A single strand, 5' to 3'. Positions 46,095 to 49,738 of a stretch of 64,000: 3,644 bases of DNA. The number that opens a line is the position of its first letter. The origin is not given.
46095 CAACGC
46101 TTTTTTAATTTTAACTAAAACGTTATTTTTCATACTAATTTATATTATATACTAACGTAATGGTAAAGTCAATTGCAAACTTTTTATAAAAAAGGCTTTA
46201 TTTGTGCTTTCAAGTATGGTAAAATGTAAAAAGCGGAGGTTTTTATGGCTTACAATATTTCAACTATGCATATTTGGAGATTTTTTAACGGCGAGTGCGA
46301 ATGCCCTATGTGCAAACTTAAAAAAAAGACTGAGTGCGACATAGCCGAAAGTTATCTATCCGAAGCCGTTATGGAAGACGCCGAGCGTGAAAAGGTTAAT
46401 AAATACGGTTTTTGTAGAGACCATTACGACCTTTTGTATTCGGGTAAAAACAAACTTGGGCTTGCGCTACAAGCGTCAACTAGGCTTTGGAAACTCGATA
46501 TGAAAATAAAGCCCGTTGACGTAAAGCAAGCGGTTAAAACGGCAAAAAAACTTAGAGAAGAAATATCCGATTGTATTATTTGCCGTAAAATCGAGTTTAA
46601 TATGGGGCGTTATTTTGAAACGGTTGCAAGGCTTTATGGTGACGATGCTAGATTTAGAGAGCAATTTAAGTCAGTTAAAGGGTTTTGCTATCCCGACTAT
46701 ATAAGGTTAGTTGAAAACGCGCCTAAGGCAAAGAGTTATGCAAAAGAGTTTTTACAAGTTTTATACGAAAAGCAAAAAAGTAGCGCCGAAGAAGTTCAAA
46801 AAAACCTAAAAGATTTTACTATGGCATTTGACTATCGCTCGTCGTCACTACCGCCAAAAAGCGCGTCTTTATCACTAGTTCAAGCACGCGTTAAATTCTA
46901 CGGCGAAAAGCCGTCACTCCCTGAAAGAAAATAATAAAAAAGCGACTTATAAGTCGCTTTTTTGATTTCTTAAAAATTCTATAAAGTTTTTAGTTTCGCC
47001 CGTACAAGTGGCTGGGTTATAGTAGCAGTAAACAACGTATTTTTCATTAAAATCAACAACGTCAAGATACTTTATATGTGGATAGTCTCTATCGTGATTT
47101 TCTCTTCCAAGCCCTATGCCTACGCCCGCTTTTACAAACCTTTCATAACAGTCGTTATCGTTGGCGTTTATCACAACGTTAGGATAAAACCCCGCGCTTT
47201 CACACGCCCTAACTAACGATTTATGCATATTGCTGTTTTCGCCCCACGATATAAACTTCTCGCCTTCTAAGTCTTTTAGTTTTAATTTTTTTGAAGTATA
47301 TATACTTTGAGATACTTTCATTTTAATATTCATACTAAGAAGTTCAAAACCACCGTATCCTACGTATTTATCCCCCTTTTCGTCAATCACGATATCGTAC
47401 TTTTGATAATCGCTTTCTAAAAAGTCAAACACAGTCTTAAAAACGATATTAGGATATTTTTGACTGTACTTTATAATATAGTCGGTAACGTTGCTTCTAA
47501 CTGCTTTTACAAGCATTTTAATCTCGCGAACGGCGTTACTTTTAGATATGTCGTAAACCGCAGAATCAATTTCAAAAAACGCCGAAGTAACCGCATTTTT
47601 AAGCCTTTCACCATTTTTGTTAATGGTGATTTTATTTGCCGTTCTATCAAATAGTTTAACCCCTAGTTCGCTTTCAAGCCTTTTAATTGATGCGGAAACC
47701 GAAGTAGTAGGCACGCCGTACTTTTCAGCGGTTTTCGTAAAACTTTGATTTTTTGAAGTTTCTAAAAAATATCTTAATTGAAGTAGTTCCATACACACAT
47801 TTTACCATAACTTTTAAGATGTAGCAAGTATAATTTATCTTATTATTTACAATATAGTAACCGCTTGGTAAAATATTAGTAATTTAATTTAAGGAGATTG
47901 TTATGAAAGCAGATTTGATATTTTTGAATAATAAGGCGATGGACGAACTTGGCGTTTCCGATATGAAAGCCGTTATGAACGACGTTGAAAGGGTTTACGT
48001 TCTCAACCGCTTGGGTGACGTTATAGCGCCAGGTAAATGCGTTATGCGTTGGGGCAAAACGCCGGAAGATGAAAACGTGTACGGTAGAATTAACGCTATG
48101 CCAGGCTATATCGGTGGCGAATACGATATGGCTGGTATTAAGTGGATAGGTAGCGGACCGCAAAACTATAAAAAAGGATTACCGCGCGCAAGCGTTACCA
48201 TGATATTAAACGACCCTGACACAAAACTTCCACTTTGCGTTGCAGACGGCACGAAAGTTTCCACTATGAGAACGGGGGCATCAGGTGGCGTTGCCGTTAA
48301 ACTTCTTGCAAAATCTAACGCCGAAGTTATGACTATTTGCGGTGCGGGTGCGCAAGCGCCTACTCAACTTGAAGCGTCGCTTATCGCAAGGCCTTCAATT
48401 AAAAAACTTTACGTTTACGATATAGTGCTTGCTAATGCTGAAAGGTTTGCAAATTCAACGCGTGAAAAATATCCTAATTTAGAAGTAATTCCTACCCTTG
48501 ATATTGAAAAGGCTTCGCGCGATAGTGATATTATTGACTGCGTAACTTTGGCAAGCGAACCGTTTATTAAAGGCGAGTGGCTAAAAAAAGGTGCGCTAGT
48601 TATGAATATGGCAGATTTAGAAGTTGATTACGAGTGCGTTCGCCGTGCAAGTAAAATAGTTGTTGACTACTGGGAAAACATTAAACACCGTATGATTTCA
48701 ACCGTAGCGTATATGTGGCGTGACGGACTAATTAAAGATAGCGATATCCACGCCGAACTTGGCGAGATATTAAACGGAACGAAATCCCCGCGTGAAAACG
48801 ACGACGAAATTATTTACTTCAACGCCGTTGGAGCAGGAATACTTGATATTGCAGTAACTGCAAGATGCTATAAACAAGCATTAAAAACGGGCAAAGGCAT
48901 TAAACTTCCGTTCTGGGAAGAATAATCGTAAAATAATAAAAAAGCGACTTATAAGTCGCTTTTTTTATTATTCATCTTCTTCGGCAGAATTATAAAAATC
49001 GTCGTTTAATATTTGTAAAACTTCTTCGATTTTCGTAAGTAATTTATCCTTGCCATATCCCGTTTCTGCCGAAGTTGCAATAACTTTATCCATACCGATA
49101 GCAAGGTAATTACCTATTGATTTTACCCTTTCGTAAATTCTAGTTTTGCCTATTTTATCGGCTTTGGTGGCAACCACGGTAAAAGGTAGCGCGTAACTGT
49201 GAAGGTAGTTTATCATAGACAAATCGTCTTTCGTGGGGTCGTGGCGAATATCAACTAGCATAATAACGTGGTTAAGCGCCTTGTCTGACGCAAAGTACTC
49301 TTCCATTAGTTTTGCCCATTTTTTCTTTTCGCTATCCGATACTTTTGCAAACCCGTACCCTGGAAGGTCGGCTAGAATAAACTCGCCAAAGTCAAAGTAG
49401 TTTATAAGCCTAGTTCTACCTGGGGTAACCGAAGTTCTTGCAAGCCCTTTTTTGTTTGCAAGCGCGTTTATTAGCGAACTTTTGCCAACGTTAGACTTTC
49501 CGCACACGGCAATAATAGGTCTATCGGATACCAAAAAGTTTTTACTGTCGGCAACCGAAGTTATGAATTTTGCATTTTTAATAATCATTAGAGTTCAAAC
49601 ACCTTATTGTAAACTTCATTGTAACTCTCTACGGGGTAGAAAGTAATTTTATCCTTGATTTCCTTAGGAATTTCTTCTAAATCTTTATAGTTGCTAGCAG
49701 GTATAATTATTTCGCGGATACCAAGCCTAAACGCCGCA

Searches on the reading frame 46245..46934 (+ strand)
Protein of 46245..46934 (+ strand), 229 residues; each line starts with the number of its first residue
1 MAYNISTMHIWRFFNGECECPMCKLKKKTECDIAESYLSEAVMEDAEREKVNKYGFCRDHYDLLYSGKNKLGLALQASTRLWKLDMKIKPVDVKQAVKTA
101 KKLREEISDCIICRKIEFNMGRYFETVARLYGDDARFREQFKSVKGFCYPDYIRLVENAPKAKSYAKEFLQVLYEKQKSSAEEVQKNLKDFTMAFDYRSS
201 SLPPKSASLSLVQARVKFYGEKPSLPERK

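Call 74: search_protein_families(library=pfam, proteins=[window:46245-46934:+], max_evalue=0.00001)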
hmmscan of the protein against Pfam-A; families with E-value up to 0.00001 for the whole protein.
window:46245-46934:+ (229 aa): 1 family
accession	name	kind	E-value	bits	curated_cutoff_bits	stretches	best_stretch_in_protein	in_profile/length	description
PF19538.4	DUF6062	-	7e-49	166.9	27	1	1-220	1-238/243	Family of unknown function (DUF6062)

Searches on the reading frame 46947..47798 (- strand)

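Call 74: search_protein_families(library=pfam, proteins=[window:46947-47798:-], max_evalue=0.00001)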
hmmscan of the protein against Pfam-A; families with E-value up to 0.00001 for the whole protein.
window:46947-47798:- (283 aa): 2 families
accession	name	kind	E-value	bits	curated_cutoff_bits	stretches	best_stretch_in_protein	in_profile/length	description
PF00126.33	HTH_1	-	7.6e-16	58.3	26.6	1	7-64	3-60/60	Bacterial regulatory helix-turn-helix protein, lysR family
PF03466.25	LysR_substrate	-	3.1e-11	43.5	28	1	170-279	94-207/209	LysR substrate binding domain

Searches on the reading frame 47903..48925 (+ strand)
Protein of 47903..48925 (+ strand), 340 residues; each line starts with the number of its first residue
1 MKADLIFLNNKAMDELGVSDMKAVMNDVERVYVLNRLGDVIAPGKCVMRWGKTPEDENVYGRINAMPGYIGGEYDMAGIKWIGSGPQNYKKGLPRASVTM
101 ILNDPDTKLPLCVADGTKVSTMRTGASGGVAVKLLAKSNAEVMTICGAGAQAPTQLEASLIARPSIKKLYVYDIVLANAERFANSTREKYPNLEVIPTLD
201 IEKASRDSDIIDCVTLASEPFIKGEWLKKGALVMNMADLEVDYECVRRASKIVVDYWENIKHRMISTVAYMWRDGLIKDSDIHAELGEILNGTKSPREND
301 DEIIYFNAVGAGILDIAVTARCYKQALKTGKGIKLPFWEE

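Call 74: search_protein_families(library=pfam, proteins=[window:47903-48925:+], max_evalue=0.00001)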
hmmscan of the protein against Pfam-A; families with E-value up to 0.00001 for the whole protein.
window:47903-48925:+ (340 aa): 1 family
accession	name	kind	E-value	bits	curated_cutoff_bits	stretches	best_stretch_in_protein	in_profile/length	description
PF02423.21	OCD_Mu_crystall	-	5.9e-57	193.5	24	1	20-328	16-312/314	Ornithine cyclodeaminase/mu-crystallin family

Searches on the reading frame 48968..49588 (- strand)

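Call 74: search_protein_families(library=pfam, proteins=[window:48968-49588:-], max_evalue=0.00001)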
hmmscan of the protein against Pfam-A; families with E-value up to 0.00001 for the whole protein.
window:48968-49588:- (206 aa): 5 families
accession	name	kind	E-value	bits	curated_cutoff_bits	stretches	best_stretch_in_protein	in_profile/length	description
PF01926.29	MMR_HSR1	-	4.8e-20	72.2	21.9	1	26-142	2-113/113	50S ribosome-binding GTPase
PF02421.24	FeoB_N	-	2.3e-09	37.4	27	1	26-187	3-156/156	Ferrous iron transport protein B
PF03193.22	RsgA_GTPase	-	5.3e-08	33.3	30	0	24-77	107-167/174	RsgA GTPase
PF00009.33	GTP_EFTU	-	8e-08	32.5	26.5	0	98-191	86-186/188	Elongation factor Tu GTP binding domain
PF00350.29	Dynamin_N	-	6.6e-06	26.7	27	0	26-53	1-28/168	Dynamin family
